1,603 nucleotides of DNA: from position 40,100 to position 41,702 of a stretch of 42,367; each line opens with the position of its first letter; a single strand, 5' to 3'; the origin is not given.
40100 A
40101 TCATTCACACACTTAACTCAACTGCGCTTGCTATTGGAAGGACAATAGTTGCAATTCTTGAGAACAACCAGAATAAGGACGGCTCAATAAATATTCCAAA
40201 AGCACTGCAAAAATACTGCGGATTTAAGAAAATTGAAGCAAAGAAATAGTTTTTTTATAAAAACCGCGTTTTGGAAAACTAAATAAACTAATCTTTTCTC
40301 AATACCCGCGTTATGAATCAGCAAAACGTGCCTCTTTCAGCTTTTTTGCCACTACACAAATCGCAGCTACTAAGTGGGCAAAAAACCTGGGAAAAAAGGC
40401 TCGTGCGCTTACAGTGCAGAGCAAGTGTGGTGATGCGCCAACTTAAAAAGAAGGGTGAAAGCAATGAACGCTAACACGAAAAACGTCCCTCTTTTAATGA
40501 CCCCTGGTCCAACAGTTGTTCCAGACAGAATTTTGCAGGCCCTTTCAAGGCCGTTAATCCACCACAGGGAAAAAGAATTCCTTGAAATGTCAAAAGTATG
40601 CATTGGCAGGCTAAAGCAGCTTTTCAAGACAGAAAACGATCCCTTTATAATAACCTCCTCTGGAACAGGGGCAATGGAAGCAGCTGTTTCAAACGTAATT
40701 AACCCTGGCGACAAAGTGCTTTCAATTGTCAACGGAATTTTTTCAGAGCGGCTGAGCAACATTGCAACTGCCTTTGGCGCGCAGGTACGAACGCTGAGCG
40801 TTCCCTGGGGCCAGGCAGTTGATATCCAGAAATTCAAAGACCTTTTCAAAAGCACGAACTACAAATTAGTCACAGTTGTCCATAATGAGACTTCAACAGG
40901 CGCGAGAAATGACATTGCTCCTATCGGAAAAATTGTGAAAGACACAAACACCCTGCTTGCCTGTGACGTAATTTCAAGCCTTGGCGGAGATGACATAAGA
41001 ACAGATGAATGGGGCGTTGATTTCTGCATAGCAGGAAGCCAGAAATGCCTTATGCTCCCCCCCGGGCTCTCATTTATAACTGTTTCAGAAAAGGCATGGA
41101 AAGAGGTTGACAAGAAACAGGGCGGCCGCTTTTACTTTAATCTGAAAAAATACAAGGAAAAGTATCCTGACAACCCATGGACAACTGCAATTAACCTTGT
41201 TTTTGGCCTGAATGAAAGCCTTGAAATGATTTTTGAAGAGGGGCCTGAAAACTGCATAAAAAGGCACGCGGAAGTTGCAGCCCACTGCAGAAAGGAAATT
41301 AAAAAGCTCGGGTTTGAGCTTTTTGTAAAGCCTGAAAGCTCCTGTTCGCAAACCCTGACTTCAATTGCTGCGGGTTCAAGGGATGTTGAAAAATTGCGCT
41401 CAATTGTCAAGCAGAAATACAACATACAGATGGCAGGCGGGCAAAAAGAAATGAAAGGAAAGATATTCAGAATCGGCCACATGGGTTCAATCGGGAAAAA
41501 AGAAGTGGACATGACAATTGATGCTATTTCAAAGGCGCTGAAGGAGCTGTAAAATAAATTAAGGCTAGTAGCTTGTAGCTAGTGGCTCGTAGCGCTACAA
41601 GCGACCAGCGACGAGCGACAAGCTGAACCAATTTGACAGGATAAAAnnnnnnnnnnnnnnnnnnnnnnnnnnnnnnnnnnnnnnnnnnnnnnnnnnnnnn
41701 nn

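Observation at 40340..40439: Family-1 element copy C sits between serS and a class V aminotransferase, same orientation as both genes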

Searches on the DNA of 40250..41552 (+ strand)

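Call 14: search_rna_families(source=window, start=40250, end=40470, threshold=evalue, max_evalue=10, show_alignments=3)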
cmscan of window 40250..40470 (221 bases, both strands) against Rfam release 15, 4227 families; matches with E-value up to 10: 6.
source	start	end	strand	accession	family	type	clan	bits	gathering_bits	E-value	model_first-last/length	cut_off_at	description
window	40287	40383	-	RF00190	SNORA16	Gene; snRNA; snoRNA; HACA-box;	CL00021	15.7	35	0.53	1-135/135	no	Small nucleolar RNA SNORA16B/SNORA16A family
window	40325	40405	-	RF03861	mir-4484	Gene; miRNA;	-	14.5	90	5.9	1-89/89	no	mir-4484 microRNA precursor family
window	40326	40397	+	RF04067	mir-4520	Gene; miRNA;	-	12.2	90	5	1-70/70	no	mir-4520 microRNA precursor family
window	40424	40456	+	RF01072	TMV_UPD-PK3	Cis-reg;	-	11.8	34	1.6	1-31/31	no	Pseudoknot of upstream pseudoknot domain (UPD) of the 3'UTR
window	40319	40470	+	RF02212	ZFAT-AS1_2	Gene; lncRNA;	-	10.1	70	9.6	1-169/205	3'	ZFAT antisense RNA 1 conserved region 2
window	40250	40435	-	RF01946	KCNQ1OT1_1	Gene; lncRNA;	-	3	70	7.8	143-315/464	3'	KCNQ1 overlapping transcript 1 conserved region 1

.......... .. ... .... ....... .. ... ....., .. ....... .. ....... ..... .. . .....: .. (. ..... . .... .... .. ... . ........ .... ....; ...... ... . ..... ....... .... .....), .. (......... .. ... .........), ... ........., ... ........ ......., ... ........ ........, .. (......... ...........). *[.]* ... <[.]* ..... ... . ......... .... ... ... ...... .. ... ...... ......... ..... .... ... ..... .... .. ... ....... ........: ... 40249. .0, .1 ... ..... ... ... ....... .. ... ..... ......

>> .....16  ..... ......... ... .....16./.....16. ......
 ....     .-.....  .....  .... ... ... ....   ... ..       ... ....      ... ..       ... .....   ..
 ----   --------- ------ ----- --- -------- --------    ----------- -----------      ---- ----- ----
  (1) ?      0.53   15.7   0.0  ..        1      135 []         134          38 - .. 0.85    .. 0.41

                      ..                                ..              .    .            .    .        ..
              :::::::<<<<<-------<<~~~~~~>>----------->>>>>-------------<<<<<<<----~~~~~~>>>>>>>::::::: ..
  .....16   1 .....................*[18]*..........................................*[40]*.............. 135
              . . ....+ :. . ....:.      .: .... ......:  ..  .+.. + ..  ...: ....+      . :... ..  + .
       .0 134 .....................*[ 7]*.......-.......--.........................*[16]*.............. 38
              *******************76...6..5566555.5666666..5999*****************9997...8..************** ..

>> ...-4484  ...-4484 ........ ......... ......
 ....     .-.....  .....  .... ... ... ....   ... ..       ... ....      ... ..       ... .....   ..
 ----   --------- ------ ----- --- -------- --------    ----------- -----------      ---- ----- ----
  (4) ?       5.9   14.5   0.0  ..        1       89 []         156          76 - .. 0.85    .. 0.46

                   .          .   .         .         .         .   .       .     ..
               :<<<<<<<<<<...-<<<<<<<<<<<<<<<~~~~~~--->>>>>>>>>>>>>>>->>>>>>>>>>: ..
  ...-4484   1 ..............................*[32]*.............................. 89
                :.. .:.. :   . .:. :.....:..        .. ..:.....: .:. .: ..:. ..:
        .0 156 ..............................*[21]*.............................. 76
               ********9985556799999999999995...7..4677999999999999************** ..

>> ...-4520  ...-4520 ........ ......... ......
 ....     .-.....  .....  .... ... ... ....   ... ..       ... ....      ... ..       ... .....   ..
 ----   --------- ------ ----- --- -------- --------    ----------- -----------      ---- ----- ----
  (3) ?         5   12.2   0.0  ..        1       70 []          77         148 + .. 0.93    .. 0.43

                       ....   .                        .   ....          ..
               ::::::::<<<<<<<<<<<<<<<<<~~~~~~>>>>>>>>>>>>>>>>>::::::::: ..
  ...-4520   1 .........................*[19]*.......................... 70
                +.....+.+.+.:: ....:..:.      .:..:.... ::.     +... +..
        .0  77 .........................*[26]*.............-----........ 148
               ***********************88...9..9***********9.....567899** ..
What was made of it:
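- On Any Rfam 15 family, including riboswitches, leaders, self-cleaving ribozymes and C/D or H/ACA sRNAs: The C region at E<=10 gives only noise below 16 bits (call 14).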

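Call 56: search_rna_families(sources=[L120], threshold=gathering)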
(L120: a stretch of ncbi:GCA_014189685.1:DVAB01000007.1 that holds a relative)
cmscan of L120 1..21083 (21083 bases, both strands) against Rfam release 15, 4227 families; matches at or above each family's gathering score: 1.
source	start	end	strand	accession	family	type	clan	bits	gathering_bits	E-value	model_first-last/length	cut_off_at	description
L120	78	170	-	RF00005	tRNA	Gene; tRNA;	CL00001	52.7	29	5.9e-09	1-71/71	no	tRNA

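Call 99: search_rna_families(source=L120, start=3240, end=3790, threshold=evalue, max_evalue=1)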
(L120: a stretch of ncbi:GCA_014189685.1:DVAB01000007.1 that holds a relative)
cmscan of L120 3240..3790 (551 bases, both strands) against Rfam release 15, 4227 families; matches with E-value up to 1: 0.
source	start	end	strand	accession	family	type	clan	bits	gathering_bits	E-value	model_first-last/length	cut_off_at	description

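Call 104: search_dna_similar(query=window:40338-40463:+, collection=plasmids, mode=distant, max_evalue=0.01, max_rows=5)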
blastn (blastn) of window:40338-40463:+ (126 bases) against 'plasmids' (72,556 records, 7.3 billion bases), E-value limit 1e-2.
No match.

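Call 105: search_dna_similar(query=window:40338-40463:+, collection=phages, mode=distant, max_evalue=0.01, max_rows=5)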
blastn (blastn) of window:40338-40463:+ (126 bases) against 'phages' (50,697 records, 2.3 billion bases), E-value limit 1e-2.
No match.
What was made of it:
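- Tried and rejected: Plasmid and phage BLAST gave no match (calls 104-105).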
